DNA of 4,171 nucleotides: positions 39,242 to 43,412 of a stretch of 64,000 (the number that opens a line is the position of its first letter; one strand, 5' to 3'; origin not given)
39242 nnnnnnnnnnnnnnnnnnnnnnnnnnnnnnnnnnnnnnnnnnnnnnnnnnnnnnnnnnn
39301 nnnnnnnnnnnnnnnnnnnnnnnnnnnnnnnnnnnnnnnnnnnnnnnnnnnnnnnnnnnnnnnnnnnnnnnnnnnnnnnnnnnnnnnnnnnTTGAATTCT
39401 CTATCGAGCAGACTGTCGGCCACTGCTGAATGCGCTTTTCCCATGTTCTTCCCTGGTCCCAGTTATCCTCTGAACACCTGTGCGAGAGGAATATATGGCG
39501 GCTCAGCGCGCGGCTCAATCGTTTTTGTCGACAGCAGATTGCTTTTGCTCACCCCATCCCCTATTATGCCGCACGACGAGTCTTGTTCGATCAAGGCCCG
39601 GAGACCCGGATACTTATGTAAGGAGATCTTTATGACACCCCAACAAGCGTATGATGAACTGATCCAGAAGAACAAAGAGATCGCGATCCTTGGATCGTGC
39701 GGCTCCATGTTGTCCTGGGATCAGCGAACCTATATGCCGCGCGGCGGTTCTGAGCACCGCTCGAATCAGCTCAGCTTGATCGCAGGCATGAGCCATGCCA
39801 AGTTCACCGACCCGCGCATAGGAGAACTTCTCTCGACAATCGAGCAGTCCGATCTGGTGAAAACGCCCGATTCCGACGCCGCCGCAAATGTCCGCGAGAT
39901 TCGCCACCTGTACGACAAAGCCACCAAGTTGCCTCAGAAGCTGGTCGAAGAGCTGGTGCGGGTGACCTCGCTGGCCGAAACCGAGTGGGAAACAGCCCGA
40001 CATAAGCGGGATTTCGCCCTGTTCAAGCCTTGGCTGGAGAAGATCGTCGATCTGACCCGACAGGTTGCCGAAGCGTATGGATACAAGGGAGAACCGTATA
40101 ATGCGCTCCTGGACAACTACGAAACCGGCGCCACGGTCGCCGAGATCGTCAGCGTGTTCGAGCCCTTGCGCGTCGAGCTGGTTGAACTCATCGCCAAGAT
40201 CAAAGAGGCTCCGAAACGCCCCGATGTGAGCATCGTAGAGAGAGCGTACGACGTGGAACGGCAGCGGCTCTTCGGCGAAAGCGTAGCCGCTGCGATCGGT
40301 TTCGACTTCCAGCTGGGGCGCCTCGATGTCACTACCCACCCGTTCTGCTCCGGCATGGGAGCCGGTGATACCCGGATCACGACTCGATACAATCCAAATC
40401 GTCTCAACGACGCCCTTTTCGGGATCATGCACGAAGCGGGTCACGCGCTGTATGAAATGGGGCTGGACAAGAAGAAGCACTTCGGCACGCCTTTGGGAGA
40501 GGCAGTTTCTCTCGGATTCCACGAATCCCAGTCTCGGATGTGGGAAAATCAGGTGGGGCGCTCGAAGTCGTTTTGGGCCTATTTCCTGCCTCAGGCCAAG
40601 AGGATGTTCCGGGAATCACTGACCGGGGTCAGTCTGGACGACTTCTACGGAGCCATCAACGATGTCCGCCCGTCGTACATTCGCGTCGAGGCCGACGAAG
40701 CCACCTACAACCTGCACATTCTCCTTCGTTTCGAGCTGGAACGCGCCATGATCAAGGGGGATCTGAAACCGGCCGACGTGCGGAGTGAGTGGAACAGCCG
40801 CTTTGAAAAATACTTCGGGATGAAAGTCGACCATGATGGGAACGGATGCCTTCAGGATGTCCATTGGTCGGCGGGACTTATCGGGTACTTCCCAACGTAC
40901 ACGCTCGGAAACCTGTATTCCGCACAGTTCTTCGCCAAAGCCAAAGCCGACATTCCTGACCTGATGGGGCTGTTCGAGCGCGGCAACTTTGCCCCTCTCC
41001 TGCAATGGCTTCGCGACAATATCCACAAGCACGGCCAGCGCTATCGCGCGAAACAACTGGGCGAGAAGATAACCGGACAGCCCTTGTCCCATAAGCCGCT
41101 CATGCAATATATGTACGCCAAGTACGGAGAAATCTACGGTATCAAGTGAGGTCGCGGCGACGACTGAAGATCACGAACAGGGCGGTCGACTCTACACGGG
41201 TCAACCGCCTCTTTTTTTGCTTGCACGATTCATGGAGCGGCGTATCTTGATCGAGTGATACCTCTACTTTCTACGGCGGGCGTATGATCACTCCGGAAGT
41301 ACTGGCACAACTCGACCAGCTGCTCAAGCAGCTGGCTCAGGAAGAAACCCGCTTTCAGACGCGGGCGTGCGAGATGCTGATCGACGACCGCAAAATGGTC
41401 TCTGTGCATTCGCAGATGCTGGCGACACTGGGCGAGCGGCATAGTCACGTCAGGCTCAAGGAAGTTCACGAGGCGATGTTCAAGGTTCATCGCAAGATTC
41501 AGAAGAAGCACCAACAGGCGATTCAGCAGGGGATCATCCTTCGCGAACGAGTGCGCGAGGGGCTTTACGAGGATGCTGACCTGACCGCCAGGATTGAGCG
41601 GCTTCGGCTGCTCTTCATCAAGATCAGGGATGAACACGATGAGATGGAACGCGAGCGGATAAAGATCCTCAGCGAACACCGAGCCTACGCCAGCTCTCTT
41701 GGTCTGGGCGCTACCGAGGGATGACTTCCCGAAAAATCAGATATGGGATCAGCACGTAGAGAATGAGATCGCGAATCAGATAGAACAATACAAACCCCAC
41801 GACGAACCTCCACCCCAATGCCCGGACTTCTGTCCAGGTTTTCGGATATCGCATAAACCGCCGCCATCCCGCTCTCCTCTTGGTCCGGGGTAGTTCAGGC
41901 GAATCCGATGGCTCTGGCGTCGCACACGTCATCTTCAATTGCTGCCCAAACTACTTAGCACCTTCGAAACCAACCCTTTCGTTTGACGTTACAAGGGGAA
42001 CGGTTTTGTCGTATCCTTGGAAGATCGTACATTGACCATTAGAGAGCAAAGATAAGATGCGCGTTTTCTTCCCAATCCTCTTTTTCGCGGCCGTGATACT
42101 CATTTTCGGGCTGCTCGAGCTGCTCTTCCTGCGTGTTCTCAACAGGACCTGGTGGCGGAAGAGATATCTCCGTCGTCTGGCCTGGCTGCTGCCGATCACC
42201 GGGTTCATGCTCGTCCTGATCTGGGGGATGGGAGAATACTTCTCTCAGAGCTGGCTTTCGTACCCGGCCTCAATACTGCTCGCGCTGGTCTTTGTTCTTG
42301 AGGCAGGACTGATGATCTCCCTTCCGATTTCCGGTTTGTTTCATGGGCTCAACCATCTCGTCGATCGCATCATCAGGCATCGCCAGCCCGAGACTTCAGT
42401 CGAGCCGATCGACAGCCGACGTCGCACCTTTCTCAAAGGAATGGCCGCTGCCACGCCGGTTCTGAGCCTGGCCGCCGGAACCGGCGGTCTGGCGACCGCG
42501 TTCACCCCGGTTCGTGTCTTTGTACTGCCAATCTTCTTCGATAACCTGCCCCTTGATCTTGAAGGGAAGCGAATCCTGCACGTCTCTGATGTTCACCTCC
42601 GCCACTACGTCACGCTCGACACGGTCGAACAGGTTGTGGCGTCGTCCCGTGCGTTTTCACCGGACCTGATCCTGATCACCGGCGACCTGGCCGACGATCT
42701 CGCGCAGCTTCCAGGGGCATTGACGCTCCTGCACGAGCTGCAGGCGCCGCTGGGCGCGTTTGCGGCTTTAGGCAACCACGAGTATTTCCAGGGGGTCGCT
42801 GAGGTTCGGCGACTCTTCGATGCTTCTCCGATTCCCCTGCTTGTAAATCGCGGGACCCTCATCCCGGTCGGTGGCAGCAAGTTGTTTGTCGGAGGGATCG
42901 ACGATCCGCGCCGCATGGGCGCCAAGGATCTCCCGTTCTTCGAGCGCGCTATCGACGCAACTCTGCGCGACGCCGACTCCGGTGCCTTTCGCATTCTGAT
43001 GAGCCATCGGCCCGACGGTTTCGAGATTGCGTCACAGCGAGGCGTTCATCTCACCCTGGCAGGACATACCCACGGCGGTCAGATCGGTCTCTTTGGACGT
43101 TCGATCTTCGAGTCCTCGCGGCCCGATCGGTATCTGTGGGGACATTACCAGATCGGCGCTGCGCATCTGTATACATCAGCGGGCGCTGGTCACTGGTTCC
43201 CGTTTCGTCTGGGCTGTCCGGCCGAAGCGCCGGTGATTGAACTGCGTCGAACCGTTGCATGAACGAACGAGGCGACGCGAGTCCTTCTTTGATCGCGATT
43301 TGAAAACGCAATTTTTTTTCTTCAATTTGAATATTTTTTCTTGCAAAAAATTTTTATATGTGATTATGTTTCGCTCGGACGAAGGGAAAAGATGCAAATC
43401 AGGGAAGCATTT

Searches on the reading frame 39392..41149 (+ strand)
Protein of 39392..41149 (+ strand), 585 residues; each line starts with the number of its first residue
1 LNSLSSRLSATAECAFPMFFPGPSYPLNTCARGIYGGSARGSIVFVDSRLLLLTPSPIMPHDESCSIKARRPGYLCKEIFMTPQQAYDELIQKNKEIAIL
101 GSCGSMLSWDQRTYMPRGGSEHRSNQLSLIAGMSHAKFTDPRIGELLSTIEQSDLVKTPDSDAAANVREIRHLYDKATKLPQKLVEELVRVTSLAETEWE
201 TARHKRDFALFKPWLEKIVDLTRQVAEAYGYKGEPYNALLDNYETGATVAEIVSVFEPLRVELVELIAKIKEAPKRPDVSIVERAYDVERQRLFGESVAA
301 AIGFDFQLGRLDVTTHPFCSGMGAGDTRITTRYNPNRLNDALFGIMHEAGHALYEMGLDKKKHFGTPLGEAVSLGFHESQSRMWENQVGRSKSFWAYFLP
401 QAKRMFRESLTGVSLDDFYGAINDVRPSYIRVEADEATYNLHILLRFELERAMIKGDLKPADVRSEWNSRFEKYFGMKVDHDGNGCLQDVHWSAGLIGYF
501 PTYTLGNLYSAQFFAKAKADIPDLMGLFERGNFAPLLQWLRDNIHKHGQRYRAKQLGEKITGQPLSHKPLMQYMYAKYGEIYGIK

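Call 60: search_protein_families(library=pfam, proteins=[window:39392-41149:+], max_evalue=0.0001)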
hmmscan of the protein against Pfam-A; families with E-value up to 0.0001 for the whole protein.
window:39392-41149:+ (585 aa): 1 family
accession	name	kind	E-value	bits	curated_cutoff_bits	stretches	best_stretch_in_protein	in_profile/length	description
PF02074.21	Peptidase_M32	-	1.1e-177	592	25.1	1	91-578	3-489/489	Carboxypeptidase Taq (M32) metallopeptidase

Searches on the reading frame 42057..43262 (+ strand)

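Call 60: search_protein_families(library=pfam, proteins=[window:42057-43262:+], max_evalue=0.0001)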
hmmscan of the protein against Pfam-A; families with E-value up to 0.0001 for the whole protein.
window:42057-43262:+ (401 aa): 1 family
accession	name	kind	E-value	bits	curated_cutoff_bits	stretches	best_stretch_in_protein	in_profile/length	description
PF00149.33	Metallophos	-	7.3e-15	56.3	21.5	1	172-340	2-190/191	Calcineurin-like phosphoesterase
